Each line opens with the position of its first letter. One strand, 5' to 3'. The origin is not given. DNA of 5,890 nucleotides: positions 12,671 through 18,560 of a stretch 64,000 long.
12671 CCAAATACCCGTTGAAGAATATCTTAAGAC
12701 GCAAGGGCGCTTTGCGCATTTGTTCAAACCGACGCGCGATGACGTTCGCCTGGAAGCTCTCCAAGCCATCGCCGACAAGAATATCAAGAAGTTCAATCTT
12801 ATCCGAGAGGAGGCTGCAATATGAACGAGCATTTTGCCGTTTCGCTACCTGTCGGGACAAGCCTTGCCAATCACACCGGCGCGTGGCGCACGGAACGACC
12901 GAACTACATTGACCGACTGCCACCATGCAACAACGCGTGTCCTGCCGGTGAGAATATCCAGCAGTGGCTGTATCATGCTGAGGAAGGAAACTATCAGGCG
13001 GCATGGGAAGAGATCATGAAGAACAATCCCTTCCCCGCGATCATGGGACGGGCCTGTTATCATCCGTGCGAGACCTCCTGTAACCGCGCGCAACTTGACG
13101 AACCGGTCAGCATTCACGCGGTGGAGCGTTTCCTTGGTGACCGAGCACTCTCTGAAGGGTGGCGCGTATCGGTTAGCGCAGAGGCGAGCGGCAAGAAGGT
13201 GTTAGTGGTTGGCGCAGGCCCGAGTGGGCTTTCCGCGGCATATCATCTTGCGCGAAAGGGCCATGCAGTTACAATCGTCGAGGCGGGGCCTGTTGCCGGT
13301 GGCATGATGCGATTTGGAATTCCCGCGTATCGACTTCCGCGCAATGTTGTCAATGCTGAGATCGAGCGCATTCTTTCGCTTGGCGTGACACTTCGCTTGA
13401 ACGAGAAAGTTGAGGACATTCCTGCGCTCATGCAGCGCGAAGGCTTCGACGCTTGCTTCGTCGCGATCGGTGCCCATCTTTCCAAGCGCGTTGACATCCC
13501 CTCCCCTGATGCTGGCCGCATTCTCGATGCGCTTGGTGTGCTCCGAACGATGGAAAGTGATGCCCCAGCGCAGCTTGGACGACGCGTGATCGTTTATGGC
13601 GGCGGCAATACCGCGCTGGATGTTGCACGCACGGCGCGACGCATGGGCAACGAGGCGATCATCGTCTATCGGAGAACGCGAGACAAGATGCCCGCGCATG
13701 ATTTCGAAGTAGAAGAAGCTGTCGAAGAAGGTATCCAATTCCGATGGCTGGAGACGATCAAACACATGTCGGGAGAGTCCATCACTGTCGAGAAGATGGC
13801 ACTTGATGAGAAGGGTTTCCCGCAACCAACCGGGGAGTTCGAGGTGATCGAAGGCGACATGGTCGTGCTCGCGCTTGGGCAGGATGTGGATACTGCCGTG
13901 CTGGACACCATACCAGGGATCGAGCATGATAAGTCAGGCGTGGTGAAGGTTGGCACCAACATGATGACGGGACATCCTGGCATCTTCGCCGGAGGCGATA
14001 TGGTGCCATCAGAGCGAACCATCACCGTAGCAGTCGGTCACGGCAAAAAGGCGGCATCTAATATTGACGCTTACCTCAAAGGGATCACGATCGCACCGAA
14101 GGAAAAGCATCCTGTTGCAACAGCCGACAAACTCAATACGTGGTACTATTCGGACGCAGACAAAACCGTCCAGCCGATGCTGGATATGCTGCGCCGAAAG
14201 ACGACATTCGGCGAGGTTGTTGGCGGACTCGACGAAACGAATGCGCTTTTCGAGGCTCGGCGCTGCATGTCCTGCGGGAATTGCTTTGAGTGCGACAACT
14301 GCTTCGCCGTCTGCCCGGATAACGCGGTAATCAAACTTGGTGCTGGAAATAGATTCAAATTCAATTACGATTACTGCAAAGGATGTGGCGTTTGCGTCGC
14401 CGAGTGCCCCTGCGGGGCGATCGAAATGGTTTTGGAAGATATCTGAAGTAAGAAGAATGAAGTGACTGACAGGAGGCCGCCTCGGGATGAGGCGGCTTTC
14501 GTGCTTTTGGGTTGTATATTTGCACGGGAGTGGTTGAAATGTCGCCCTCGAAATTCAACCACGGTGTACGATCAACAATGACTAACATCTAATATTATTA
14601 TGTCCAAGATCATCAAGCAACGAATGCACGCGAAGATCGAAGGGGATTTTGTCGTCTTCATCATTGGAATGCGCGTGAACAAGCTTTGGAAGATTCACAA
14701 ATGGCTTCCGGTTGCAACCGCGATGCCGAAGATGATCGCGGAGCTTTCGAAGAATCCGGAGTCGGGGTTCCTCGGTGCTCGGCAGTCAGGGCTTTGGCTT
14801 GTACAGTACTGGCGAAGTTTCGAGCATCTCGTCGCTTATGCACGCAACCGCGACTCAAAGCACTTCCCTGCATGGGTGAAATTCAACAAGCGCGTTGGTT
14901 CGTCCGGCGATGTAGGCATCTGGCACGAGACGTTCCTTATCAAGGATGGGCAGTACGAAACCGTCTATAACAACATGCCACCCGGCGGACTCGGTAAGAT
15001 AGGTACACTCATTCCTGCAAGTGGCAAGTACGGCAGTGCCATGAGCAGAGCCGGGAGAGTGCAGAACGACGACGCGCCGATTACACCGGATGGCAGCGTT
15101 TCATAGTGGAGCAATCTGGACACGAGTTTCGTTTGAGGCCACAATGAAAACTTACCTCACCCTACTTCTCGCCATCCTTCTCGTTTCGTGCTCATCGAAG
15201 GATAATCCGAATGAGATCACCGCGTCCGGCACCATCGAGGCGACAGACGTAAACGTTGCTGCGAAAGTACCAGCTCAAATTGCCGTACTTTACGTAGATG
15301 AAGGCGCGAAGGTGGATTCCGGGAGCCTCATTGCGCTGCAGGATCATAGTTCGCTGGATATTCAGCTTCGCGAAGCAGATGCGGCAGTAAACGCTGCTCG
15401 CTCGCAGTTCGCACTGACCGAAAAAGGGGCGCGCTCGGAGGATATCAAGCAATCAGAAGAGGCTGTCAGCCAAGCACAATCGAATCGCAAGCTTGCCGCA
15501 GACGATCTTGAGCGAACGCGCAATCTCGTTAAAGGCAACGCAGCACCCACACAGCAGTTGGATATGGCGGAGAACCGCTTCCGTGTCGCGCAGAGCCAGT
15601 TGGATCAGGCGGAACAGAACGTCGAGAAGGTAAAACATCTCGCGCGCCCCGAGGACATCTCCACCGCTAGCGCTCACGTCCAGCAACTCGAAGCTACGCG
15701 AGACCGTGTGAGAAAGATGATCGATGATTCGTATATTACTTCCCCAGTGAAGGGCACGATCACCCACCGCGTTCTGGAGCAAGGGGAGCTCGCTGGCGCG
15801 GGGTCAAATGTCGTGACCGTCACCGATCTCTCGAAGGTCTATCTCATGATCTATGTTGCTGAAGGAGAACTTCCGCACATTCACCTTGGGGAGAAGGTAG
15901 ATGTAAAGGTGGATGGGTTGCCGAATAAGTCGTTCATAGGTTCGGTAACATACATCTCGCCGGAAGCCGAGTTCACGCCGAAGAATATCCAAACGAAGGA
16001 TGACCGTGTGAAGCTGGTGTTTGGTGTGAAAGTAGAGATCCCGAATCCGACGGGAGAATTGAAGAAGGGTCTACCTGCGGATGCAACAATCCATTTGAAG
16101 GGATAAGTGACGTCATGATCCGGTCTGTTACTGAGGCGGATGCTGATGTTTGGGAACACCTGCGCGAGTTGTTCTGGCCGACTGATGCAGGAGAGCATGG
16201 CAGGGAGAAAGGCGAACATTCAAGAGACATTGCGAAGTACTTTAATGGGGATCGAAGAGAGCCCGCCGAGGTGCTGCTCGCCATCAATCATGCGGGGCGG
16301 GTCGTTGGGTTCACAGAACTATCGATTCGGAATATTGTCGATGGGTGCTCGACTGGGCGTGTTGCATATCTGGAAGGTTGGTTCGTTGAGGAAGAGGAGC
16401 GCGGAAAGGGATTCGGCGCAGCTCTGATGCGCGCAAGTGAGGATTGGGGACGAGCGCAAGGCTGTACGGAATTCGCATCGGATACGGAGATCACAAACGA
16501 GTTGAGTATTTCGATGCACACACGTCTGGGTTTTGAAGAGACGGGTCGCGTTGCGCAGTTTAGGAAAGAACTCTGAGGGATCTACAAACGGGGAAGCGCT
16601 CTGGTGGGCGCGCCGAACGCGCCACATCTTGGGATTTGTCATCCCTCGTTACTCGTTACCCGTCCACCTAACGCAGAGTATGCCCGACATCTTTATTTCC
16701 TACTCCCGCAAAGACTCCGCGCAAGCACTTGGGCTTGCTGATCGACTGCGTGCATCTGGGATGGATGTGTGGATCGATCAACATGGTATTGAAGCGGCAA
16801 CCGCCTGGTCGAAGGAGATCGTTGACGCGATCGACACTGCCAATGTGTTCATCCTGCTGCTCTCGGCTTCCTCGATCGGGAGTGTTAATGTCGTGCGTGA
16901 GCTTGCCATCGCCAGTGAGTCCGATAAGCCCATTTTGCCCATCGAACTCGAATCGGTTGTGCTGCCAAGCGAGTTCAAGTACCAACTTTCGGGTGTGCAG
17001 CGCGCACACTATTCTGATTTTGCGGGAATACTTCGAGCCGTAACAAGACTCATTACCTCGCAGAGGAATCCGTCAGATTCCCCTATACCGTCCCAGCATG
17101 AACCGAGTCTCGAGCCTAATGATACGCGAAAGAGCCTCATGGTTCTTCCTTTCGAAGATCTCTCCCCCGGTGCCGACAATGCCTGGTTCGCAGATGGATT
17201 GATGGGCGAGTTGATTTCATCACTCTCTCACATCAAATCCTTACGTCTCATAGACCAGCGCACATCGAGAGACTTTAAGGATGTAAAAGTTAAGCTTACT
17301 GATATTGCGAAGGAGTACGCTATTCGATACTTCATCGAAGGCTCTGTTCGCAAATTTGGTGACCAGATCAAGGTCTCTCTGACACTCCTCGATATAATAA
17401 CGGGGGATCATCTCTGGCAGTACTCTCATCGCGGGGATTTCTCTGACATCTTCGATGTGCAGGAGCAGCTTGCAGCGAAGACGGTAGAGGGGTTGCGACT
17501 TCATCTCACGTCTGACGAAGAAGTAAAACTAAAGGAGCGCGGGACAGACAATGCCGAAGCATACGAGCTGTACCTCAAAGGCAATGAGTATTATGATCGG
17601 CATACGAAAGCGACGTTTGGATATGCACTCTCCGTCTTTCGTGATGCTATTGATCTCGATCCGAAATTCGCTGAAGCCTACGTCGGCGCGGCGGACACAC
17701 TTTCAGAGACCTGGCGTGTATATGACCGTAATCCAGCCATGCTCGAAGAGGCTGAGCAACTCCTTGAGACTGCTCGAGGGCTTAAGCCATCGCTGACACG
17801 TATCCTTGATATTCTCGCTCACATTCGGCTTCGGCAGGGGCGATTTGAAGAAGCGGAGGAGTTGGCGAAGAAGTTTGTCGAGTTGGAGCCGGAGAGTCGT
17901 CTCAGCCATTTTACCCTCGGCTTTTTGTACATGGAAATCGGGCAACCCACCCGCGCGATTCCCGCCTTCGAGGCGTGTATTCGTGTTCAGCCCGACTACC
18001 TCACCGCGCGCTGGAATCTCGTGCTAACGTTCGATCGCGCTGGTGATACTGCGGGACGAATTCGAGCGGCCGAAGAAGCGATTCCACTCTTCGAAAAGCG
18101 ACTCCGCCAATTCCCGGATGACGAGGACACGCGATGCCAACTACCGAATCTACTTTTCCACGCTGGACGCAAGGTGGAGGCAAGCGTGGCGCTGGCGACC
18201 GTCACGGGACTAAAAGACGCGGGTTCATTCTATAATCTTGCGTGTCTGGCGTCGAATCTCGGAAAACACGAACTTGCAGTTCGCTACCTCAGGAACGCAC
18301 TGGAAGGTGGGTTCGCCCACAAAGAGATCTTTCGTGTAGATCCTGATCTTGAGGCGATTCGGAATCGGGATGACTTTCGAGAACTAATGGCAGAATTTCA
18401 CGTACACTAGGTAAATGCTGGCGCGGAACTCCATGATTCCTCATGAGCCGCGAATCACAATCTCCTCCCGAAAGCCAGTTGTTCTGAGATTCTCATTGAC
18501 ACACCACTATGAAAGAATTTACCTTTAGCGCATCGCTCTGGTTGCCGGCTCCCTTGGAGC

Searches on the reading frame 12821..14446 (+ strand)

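Call 24: search_protein_families(library=pfam, proteins=[window:12821-14446:+], max_evalue=0.001)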
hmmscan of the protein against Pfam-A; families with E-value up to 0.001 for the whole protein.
window:12821-14446:+ (541 aa): 23 families
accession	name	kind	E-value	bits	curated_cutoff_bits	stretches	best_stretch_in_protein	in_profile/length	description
PF07992.20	Pyr_redox_2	-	2e-33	116.5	26.1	1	125-408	1-291/291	Pyridine nucleotide-disulphide oxidoreductase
PF14691.11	Fer4_20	-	1.2e-20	73.8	25.8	1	34-113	30-112/113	Dihydroprymidine dehydrogenase domain II, 4Fe-4S cluster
PF13738.12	Pyr_redox_3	-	4.2e-14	52.9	30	2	253-392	164-305/305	Pyridine nucleotide-disulphide oxidoreductase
PF00070.33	Pyr_redox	-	6.8e-13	49.4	22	2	255-326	1-77/82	Pyridine nucleotide-disulphide oxidoreductase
PF01266.30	DAO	-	8.9e-11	42.3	27.9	1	126-161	1-37/353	FAD dependent oxidoreductase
PF12831.13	FAD_oxidored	-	1.3e-10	41.6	27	1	127-166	2-41/416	FAD dependent oxidoreductase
PF13450.12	NAD_binding_8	-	5.1e-10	39.9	21.9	1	129-164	1-36/68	NAD(P)-binding Rossmann-like domain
PF01593.30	Amino_oxidase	-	6.1e-07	29.5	19.8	1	135-162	2-29/443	Flavin containing amine oxidoreductase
PF00890.30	FAD_binding_2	-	7.9e-07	29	20.4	1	127-163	2-38/414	FAD binding domain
PF01946.23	Thi4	-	8.8e-07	28.8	26.2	1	126-167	19-61/235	Thi4 family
PF14697.11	Fer4_21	-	1.4e-06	28.8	35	1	487-536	7-59/59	4Fe-4S dicluster domain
PF13237.11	Fer4_10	-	1.2e-05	25.5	25.5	1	487-530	8-53/53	4Fe-4S dicluster domain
PF00037.32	Fer4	-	1.4e-05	25.2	21.1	1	513-535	2-24/24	4Fe-4S binding domain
PF01494.25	FAD_binding_3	-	3.2e-05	23.7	22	1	126-155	3-32/349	FAD binding domain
PF00291.31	PALP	-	3.5e-05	23.7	35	0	250-286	52-88/295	Pyridoxal-phosphate dependent enzyme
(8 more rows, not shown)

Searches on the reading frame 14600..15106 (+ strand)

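Call 24: search_protein_families(library=pfam, proteins=[window:14600-15106:+], max_evalue=0.001)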
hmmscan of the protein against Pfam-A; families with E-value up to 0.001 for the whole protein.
window:14600-15106:+ (168 aa): 2 families
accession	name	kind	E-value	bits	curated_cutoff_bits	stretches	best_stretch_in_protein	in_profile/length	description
PF13826.12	Monooxy_af470-like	-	3.7e-41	140.6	25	1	17-131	1-118/118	Monooxygenase af470-like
PF13816.12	Dehydratase_hem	-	1.7e-05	24.8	25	1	32-158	21-145/310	Haem-containing dehydratase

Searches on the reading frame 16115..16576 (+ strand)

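Call 24: search_protein_families(library=pfam, proteins=[window:16115-16576:+], max_evalue=0.001)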
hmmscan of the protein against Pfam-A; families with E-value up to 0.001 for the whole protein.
window:16115-16576:+ (153 aa): 6 families
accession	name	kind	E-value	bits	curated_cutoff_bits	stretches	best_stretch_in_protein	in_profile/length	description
PF00583.31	Acetyltransf_1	-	1.8e-19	70.5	20.7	1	13-140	1-116/116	Acetyltransferase (GNAT) family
PF13508.13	Acetyltransf_7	-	1.8e-08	35.1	27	1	54-142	6-84/84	Acetyltransferase (GNAT) domain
PF08445.16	FR47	-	3.4e-06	27.4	22.1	1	63-143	1-80/86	FR47-like protein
PF13302.13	Acetyltransf_3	-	1.3e-05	26.3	25.4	1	2-141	4-138/138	Acetyltransferase (GNAT) domain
PF13420.13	Acetyltransf_4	-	3.4e-05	24.4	24.3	1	2-151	1-145/155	Acetyltransferase (GNAT) domain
PF13673.13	Acetyltransf_10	-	0.00038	20.9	23.6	1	50-147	29-114/128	Acetyltransferase (GNAT) domain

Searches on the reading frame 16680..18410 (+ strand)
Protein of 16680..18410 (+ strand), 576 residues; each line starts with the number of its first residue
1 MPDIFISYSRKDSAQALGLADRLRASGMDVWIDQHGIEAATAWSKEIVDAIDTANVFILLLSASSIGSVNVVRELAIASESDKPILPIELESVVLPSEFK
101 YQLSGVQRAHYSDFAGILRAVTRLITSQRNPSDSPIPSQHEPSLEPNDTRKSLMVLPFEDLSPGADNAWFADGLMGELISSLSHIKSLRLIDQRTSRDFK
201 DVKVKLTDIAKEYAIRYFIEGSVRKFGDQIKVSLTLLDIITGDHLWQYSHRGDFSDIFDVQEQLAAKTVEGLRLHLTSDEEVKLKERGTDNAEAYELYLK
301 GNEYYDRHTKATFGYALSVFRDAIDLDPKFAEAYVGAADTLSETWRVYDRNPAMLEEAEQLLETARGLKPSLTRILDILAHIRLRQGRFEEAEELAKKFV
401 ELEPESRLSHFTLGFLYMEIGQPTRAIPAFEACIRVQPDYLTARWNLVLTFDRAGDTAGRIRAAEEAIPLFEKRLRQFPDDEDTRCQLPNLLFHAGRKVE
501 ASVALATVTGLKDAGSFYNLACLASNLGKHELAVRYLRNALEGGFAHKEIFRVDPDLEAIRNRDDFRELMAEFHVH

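Call 7: search_protein_families(library=pfam, proteins=[window:16680-18410:+], max_evalue=0.01)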
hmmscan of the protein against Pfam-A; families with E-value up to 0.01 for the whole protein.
window:16680-18410:+ (576 aa): 20 families
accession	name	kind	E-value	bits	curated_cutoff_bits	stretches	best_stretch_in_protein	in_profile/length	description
PF13676.11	TIR_2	-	2.2e-20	73.8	28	1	4-115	1-109/122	TIR domain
PF13181.12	TPR_8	-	2.2e-16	59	25.7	2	515-542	2-29/34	Tetratricopeptide repeat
PF14559.12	TPR_19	-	4.5e-15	56.2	25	1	464-509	7-52/68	Tetratricopeptide repeat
PF07719.23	TPR_2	-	1.4e-13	50.3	27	2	409-440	3-34/34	Tetratricopeptide repeat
PF00515.34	TPR_1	-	1e-12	47.7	27.8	2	410-440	4-34/34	Tetratricopeptide repeat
PF13428.12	TPR_14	-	1.7e-12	47.1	23.5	1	375-413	3-41/44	Tetratricopeptide repeat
PF13431.12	TPR_17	-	9.7e-12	44.6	24.4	0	320-343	2-25/34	Tetratricopeptide repeat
PF13432.12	TPR_16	-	1.6e-11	44.8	32.7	1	416-468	6-58/65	Tetratricopeptide repeat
PF13424.12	TPR_12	-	6.7e-09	36.3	30.1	0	355-398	26-70/77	Tetratricopeptide repeat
PF13176.12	TPR_7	-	2.1e-08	34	27.9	0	376-401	2-27/36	Tetratricopeptide repeat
PF13174.12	TPR_6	-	2e-06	28.5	26.3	0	411-439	4-32/33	Tetratricopeptide repeat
PF13371.12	TPR_9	-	6.1e-06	26.6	35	1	381-442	3-64/73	Tetratricopeptide repeat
PF13414.12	TPR_11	-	1.4e-05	25.1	26.8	0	316-337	13-34/42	TPR repeat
PF23914.1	TPR_CcmH_CycH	-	2.4e-05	24.7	42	0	316-398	69-146/158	Cytochrome c-type biogenesis protein H TPR domain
PF24575.1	TPR_Slam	-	2.9e-05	24.9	35.2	0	397-450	36-90/104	Surface lipoprotein assembly modifier, N-terminal TPR repeats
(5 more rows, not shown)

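Call 12: search_protein_families(library=padloc, proteins=[window:16680-18410:+], max_evalue=0.01)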
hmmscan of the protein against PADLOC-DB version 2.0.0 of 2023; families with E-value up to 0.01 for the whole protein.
window:16680-18410:+ (576 aa): 15 families
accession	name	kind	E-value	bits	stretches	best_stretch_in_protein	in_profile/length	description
PDLC02421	Aga_TIR-PNTD1-PNTD2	-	5.6e-11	40.2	1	4-91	6-101/430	Class I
PDLC02403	Aga_TIR-PNTD1-PNTD2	-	1.6e-09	35.3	1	4-102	5-107/443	Class I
PDLC02012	SAVED5--SAVED_TIR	-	4.6e-09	33.9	1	3-69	15-81/404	-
PDLC03957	bSEFIR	-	7.3e-07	27.3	1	2-36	39-76/412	-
PDLC00434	ThsB1|ThsB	-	1.2e-06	25.8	1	4-86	141-224/396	TIR-like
PDLC02416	Aga_REase-TIR-PNTD1-PNTD2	-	2.6e-06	24.4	1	4-98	158-254/572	Class I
PDLC05062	PDC-S66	-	3.4e-05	21.4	1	3-66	150-214/282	-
PDLC00436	ThsB1|ThsB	-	0.00012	19.6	1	4-79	38-117/183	TIR-like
PDLC00419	ThsB1|ThsB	-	0.0002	19.2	1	2-68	28-98/165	TIR-like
PDLC00430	ThsB1|ThsB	-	0.0017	16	1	2-34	65-98/269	TIR-like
PDLC02013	SAVED5--SAVED_TIR_JAB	-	0.002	14.8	1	4-74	175-245/584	-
PDLC00727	Effector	-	0.0023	14.5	1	4-74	176-246/590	TIR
PDLC00420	ThsB1|ThsB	-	0.0036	14.5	1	1-69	1-72/319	TIR-like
PDLC02400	Aga_TIR-PNTD1-PNTD2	-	0.0046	13.3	1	6-115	192-301/639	Class I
PDLC00728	Effector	-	0.0063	13.5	1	3-54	11-62/432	TIR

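Call 52: search_protein_families(library=ncbifam, proteins=[window:16680-18410:+], max_evalue=0.001)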
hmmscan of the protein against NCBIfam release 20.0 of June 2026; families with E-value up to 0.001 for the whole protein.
window:16680-18410:+ (576 aa): 14 families
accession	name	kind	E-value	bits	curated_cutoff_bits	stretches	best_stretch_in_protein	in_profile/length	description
NF047558.1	TPR_END_plus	domain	1.2e-18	66.8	32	1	517-570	2-55/56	TPR end-of-group domain-containing protein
TIGR02917.1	PEP_TPR_lipo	equivalog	5.5e-13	47.7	312.2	1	356-456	346-446/899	XrtA/PEP-CTERM system TPR-repeat protein PrsT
NF052415.1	T3SS_chap_SctY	equivalog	4.8e-12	46.3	70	0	356-405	23-72/106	type III secretion apparatus assembly chaperone SctY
NF040959.1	MamA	equivalog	2.5e-10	40.2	200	1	356-456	88-188/204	magnetosome protein MamA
TIGR04510.1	mod_pep_cyc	subfamily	2.6e-10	39.5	400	1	207-360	308-460/814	putative peptide modification system cyclase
NF058526.1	Thoeris_type3_ThcB4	equivalog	1.8e-08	33.6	220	1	4-85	130-212/375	Thoeris type III anti-phage system protein ThcB4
NF009037.0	PRK12370.1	equivalog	2.2e-08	33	589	1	146-444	117-409/553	HilA/EilA family virulence transcriptional regulator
NF033762.1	social_mot_Tgl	equivalog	9.7e-08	31.6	225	1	315-460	49-189/252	social motility TPR repeat lipoprotein Tgl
TIGR02521.1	type_IV_pilW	equivalog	1.8e-07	31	154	1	384-440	42-98/234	type IV pilus biogenesis/stability protein PilW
NF033920.0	C39_PA2778_fam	equivalog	1.9e-07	30.7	150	0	384-468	167-251/255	PA2778 family cysteine peptidase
NF007540.1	PRK10153.1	equivalog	3.1e-05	23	400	1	170-445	225-494/516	lysine decarboxylation/transport transcriptional activator CadC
TIGR02795.1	tol_pal_ybgF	equivalog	0.00021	21.9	90.1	0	381-484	10-112/119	tol-pal system protein YbgF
NF047507.1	TPR_BatC_Lepto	exception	0.00051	19.6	175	0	385-447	70-136/214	TPR repeat-containing protein BatC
NF033758.1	gliding_GltE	equivalog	0.00089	18.3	225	0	409-499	88-171/411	adventurous gliding motility TPR repeat lipoprotein GltE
